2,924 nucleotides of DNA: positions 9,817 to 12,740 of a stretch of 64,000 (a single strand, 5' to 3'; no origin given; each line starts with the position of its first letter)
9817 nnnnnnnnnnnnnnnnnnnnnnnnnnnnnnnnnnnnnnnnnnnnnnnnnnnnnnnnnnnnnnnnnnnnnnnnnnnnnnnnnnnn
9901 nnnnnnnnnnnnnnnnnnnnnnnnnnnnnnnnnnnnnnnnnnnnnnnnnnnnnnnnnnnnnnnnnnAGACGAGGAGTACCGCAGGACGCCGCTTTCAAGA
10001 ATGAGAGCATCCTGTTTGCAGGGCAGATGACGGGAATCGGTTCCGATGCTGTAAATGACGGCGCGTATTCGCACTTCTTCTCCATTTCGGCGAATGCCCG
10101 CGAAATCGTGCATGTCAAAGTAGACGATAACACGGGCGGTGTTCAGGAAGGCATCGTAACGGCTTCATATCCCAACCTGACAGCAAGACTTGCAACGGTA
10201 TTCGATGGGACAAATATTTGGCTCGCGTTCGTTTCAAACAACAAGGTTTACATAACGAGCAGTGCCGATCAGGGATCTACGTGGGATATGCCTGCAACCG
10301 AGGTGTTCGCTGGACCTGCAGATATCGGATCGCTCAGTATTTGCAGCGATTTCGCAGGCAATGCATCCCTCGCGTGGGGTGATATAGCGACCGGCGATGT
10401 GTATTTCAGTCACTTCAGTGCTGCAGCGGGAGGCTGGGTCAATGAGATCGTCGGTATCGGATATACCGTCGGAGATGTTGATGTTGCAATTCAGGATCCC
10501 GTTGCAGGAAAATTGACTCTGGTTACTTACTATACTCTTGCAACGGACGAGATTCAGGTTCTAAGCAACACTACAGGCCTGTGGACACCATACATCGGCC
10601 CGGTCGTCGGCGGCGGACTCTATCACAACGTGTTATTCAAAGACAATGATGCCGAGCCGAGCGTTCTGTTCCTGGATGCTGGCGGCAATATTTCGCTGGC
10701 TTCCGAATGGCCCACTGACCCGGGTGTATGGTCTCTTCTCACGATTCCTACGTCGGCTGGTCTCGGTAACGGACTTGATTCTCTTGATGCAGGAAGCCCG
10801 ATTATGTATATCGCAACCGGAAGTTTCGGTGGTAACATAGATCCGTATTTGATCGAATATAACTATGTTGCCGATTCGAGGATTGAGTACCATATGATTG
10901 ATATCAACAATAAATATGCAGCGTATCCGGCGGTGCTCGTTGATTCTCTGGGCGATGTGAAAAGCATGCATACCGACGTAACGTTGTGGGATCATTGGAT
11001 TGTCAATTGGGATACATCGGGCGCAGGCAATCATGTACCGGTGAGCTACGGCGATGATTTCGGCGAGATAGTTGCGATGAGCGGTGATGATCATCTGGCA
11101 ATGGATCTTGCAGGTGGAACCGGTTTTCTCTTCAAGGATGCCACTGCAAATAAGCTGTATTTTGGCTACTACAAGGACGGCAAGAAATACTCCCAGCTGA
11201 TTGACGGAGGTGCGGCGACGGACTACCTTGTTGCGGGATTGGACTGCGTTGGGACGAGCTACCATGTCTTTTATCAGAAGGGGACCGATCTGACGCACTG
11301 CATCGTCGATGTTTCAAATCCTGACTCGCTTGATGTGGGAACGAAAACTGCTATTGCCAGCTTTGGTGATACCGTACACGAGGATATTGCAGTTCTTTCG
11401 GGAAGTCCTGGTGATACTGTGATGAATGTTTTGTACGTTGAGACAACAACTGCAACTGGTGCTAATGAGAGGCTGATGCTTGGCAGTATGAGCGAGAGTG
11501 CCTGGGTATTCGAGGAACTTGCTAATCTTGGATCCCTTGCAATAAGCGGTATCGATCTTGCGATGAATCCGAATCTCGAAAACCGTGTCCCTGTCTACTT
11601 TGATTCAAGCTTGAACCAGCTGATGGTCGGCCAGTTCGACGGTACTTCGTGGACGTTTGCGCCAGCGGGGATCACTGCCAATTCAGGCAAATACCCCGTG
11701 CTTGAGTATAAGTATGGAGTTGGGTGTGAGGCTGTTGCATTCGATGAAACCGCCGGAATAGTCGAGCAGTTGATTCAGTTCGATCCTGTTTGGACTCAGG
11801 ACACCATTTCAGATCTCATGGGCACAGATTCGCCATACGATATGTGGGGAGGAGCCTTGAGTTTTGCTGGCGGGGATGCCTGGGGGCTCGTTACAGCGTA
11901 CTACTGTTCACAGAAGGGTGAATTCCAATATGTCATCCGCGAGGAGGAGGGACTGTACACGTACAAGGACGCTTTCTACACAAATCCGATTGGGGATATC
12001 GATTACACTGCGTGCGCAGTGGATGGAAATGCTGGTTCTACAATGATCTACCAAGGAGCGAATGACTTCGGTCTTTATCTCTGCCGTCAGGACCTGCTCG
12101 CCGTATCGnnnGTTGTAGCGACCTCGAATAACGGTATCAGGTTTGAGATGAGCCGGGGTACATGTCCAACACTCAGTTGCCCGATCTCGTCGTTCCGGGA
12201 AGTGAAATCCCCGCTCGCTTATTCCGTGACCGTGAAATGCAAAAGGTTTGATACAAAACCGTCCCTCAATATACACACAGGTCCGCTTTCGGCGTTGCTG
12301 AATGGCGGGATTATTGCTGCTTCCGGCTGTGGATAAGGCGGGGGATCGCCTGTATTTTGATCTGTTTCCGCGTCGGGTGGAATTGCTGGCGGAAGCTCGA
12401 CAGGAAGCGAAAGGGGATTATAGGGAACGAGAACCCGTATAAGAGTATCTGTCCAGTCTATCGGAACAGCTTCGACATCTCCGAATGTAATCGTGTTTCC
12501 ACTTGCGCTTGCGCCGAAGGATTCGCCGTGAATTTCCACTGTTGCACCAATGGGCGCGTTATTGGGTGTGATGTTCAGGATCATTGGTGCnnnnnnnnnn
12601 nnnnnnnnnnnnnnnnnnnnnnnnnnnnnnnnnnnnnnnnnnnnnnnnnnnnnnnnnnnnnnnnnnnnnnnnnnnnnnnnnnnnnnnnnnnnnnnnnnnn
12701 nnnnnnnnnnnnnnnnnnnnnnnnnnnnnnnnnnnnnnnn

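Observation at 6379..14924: Contiguous trio of IPT/TIG-bearing surface (lipo)proteins, including a 1342-aa FN3-IPTx5-BNR protein and an S8 protease with discoidin+IPT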

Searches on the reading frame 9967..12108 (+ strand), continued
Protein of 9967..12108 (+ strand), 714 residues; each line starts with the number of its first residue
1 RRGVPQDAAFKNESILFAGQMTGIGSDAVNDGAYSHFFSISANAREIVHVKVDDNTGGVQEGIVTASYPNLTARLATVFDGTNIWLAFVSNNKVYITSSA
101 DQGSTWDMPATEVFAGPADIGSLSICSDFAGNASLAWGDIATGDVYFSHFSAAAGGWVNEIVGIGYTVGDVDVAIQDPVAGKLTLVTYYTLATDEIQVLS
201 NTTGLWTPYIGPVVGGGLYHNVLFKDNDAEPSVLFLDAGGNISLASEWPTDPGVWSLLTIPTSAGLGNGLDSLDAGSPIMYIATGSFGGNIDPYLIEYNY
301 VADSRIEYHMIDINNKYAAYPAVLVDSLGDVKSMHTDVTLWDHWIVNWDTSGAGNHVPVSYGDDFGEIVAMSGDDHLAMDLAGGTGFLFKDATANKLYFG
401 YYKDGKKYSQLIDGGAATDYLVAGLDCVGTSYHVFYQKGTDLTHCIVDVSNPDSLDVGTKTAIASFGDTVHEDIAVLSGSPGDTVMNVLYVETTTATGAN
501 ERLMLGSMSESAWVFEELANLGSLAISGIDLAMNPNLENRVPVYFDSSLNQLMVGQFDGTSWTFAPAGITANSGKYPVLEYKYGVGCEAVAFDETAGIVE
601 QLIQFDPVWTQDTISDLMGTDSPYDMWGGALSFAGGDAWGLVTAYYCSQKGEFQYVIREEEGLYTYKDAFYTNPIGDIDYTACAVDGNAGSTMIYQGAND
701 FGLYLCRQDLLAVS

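Call 56: predict_structure(alignment_id=A2)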
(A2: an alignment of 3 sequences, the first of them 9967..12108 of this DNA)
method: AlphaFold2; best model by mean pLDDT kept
length: 714 residues; sequences in the alignment: 3
mean_pLDDT: 50.6   pTM: 0.41
mean pLDDT of the five models: 50.6, 49.4, 48.6, 47.9, 47.8
residues with pLDDT >= 90: 6; 70-90: 176; 50-70: 157; < 50: 375
segments of 3 or more residues with pLDDT < 50: 1-24, 176-195, 200-203, 209-232, 238-243, 247-255, 258-375, 404-407, 479-482, 496-498, 533-539, 568-714
pLDDT, mean of each block of 10 residues (from residue 1): 20 25 51 66 72 58 67 72 80 85 80 73 67 75 78 73 66 50 42 47 50 37 39 49 48 47 28 26 26 27 28 26 31 26 26 26 34 48 59 70 57 80 72 85 87 79 79 59 65 62 77 78 59 43 65 64 59 34 36 39 27 23 23 24 31 34 31 34 33 36 32 23
secondary structure, 60 per line:
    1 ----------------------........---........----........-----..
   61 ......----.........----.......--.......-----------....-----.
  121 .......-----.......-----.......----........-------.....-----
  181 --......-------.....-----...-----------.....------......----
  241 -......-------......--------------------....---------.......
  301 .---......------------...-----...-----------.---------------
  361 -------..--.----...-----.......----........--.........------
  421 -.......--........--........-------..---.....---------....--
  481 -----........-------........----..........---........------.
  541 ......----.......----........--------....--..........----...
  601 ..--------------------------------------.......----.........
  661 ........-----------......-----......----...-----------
elements in order (helices of 4 or more, strands of 3 or more residues): E23-30 E34-41 E46-53 E59-66 E71-79 E84-90 E93-99 E111-114 E120-127 E133-139 E145-151 E156-163 E171-175 E183-188 E196-200 E206-208 E220-224 E231-236 E242-247 E255-260 E281-284 E294-301 E305-310 E323-325 E331-333 E377-379 E385-391 E396-403 E406-414 E422-428 E431-438 E441-448 E461-465 E475-478 E486-493 E501-508 E513-522 E526-533 E540-546 E551-557 E562-569 E578-581 E584-593 E598-602 E641-647 E652-659 E663-668 E680-685 E691-696 E701-703

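Call 61: fold_search(model_id=the predicted structure, library=pdb)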
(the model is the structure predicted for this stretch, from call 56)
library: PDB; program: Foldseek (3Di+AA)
matches with E <= 10: 1437; with E <= 0.001: 407
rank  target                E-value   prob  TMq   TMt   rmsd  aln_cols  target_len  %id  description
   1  9cwm_B                2.5e-10  1.00  0.13  0.04  30.0       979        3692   10  Cryo-EM structure of human Low-density lipoprotein receptor-related protein 2 (released 2025-08-06)
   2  8jx8_A                2.9e-10  1.00  0.14  0.08  30.5      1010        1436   11  rat megalin head (released 2024-06-19)
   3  6xk9_B                3.7e-10  1.00  0.22  0.16  21.1       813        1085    8  Cereblon in complex with DDB1, CC-90009, and GSPT1 (released 2020-12-02)
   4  8dvm_A                4.1e-10  1.00  0.19  0.22  27.2       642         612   11  Crystal structure of LRP6 E3E4 in complex with disulfide constrained peptide E3.6 (released 2023-03-29)
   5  3s8v_B                7.5e-10  1.00  0.19  0.22  27.1       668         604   10  Crystal structure of LRP6-Dkk1 complex (released 2011-10-26)
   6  8jx8_B                8.2e-10  1.00  0.14  0.08  31.4       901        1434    9  rat megalin head (released 2024-06-19)
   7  9qaw_A                9.4e-10  1.00  0.18  0.04  31.0       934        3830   10  CryoEM structure of the human LRP2 receptor ectodomain in complex with LRPAP1 (released 2026-03-11)
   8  6h15_A                3.5e-09  1.00  0.19  0.22  28.5       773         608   10  Structure of LRP6 P3E3P4E4 in complex with VHH L-P2-B10 (released 2019-01-30)
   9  3s8v_A                3.7e-09  1.00  0.20  0.23  26.8       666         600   11  Crystal structure of LRP6-Dkk1 complex (released 2011-10-26)
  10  4a0p_A                5.6e-09  1.00  0.19  0.22  26.9       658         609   10  Crystal structure of LRP6P3E3P4E4 (released 2011-10-26)
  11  3s2k_A                5.8e-09  1.00  0.19  0.22  29.4       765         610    9  Structural basis of Wnt signaling inhibition by Dickkopf binding to LRP5/6. (released 2011-11-02)
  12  9n74_LQ               6.1e-09  1.00  0.24  0.21  21.9       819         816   10  SSU processome maturation and disassembly, State H (released 2025-10-29)
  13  9d5n_CH               6.7e-09  1.00  0.21  0.25  21.4       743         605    7  48-nm doublet microtubule from Trichomonas vaginalis strain G3 (released 2025-05-14)
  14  8g2z_0U               7.4e-09  1.00  0.23  0.26  17.4       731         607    8  48-nm doublet microtubule from Tetrahymena thermophila strain CU428 (released 2023-06-14)
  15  3s8z_A                8.9e-09  1.00  0.20  0.23  27.1       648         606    9  Crystal structure of LRP6-E3E4 (released 2011-10-26)
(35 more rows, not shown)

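Call 75: search_protein_families(library=pfam, proteins=[P0125, P0126, P0127, P0128, P0123, P0124], max_evalue=0.01)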
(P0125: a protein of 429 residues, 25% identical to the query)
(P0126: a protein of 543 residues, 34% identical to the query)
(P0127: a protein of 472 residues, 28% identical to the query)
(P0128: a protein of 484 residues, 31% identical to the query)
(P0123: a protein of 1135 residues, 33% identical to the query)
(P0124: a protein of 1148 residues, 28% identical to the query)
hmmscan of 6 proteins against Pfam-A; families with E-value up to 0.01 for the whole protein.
P0125 (429 aa): 4 families
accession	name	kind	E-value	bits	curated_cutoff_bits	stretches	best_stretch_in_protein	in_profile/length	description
PF09087.17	Cyc-maltodext_N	-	1.5e-05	25.6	25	0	117-157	31-71/88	Cyclomaltodextrinase, N-terminal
PF13457.12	GW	-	0.0032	18.6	21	0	94-141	14-62/76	GW (Gly-Tryp) dipeptide domain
PF00148.24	Oxidored_nitro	-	0.0061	15.9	28.6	0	251-290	61-100/399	Nitrogenase component 1 type Oxidoreductase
PF25560.1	DUF7932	-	0.0072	17.1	27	0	119-191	25-100/130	Domain of unknown function (DUF7932)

P0126 (543 aa): 9 families
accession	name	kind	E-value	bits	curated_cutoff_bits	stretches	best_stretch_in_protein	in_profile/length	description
PF18962.6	Por_Secre_tail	-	1.9e-12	47.7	27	1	472-538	1-70/75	Secretion system C-terminal sorting domain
PF02980.22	FokI_dom_2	-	1.8e-06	28.6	25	0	41-79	7-45/136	FokI, recognition domain, subdomain 2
PF18865.6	AbiJ_NTD5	-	3.9e-06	27.2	26.7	0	53-73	14-34/93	AbiJ N-terminal domain 5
PF19565.4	DUF6087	-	2.5e-05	24.9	27.1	0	104-119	45-60/99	Family of unknown function (DUF6087)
PF13927.12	Ig_3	-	0.00028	21.8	30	1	364-440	3-77/78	Immunoglobulin domain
PF03647.18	Tmemb_14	-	0.0013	19.8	24.8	0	67-84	11-28/92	Transmembrane proteins 14C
PF10708.14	DUF2510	-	0.0024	18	24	0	144-164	4-24/35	Protein of unknown function (DUF2510)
PF04306.18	DUF456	-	0.0026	18.5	29.4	0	244-276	46-78/139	Protein of unknown function (DUF456)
PF18027.6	Pepdidase_M14_N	-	0.0028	18.2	23.2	0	287-344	53-106/107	Cytosolic carboxypeptidase N-terminal domain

P0127 (472 aa): 2 families
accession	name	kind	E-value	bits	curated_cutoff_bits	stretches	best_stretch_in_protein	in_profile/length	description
PF18962.6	Por_Secre_tail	-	1.1e-14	54.9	27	1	396-470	1-75/75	Secretion system C-terminal sorting domain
PF13382.11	Adenine_deam_C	-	0.0077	16.1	27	0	274-326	27-79/169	Adenine deaminase C-terminal domain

P0128 (484 aa): 5 families
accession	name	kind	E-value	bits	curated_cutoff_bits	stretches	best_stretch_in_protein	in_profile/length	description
PF13088.12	BNR_2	-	2.5e-16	60.3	31.4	2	177-315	136-277/277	BNR repeat-like domain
PF06739.17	SBBP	-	4.8e-08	33.3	20.5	1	205-220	14-29/38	Beta-propeller repeat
PF02012.26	BNR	-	7.2e-08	31.7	27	0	231-241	2-12/12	BNR/Asp-box repeat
PF15892.11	BNR_4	-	2.1e-07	31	27.3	1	254-390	44-195/272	BNR repeat-containing family member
PF01833.30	TIG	-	9.1e-06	26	20.9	1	39-124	1-83/84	IPT/TIG domain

P0123 (1135 aa): 1 family
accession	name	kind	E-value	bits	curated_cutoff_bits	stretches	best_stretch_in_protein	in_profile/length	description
PF01833.30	TIG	-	7.8e-21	74.3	20.9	3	341-414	1-74/84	IPT/TIG domain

P0124 (1148 aa): 1 family
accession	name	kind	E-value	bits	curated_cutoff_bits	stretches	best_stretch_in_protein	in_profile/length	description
PF01833.30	TIG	-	3.4e-14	53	20.9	3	277-335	15-72/84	IPT/TIG domain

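Call 91: search_protein_families(library=ncbifam, proteins=[L009:8168-9985:+, L013:1-720:+, L009:5922-8030:+, L009:10001-13405:+], max_evalue=0.01)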
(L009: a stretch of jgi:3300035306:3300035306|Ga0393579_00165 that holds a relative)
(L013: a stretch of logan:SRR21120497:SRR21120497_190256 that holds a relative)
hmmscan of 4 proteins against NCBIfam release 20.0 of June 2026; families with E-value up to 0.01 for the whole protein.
L009:8168-9985:+ (606 aa): 4 families
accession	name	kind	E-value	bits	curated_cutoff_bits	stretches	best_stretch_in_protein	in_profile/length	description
TIGR00864.1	PCC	subfamily_domain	6.5e-10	36.1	1861.4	2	189-234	1424-1469/2700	polycystin cation channel protein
NF058597.1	CoaZ_rpt_PGGG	domain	2.3e-08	34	30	2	512-591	1-88/88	choice-of-anchor Z repeating domain-containing protein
NF058578.1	CPR_pilus_PamR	equivalog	6.6e-08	31.8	300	1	269-317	173-229/297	pilus system RbmA-like protein PamR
TIGR03437.1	Soli_cterm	paralog_domain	7.3e-08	32.4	29.05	1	432-514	6-99/225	Solibacter uncharacterized C-terminal domain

L013:1-720:+ (240 aa): 3 families
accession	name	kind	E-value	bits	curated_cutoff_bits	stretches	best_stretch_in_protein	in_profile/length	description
NF058578.1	CPR_pilus_PamR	equivalog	1.3e-05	24.2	300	1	9-35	201-227/297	pilus system RbmA-like protein PamR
NF058597.1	CoaZ_rpt_PGGG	domain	0.00014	21.8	30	1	147-214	2-72/88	choice-of-anchor Z repeating domain-containing protein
TIGR00864.1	PCC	subfamily_domain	0.0016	14.8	1861.4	0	1-88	1091-1178/2700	polycystin cation channel protein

L009:5922-8030:+ (702 aa): 1 family
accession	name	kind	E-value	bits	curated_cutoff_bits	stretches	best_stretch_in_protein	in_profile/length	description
NF012010.0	PRK15466.1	equivalog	0.0075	16.3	218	0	54-140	3-82/166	ethanolamine utilization microcompartment protein EutK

L009:10001-13405:+ (1135 aa): 1 family
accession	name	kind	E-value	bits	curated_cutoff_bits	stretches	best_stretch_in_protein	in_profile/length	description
NF047769.1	LIC10067_lipo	equivalog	1.5e-05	24.3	200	1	328-415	35-116/239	LIC10067 family putative lipoprotein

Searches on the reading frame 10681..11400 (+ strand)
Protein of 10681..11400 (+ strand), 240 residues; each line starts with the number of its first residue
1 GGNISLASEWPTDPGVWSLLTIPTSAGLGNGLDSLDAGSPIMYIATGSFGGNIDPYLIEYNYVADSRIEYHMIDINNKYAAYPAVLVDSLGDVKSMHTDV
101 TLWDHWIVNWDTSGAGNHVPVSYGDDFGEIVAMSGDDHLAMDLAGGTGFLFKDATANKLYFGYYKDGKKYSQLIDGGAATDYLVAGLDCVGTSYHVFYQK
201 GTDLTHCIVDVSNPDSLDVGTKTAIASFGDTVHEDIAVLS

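Call 97: search_protein_families(library=pfam, proteins=[window:10681-11400:+], max_evalue=10)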
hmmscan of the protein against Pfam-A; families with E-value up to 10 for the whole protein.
window:10681-11400:+ (240 aa): 1 family
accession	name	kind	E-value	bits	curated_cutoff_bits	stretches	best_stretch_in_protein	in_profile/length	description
PF08309.17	LVIVD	-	0.33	10.8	20.2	1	208-216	25-33/42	LVIVD repeat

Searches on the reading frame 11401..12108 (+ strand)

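Call 97: search_protein_families(library=pfam, proteins=[window:11401-12108:+], max_evalue=10)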
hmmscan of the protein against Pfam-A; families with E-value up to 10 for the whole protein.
window:11401-12108:+ (236 aa): 1 family
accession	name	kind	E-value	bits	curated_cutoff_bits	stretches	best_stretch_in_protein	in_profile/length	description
PF08272.16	Zn_Ribbon_Topo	-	0.14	12.3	25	1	170-196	9-35/41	Topoisomerase I zinc-ribbon-like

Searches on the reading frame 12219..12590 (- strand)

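Call 97: search_protein_families(library=pfam, proteins=[window:12219-12590:-], max_evalue=10)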
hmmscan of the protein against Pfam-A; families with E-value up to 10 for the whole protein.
window:12219-12590:- (123 aa): 1 family
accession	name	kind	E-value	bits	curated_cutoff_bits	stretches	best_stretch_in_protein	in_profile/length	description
PF01833.30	TIG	-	5.6e-11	42.7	20.9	1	2-59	1-60/84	IPT/TIG domain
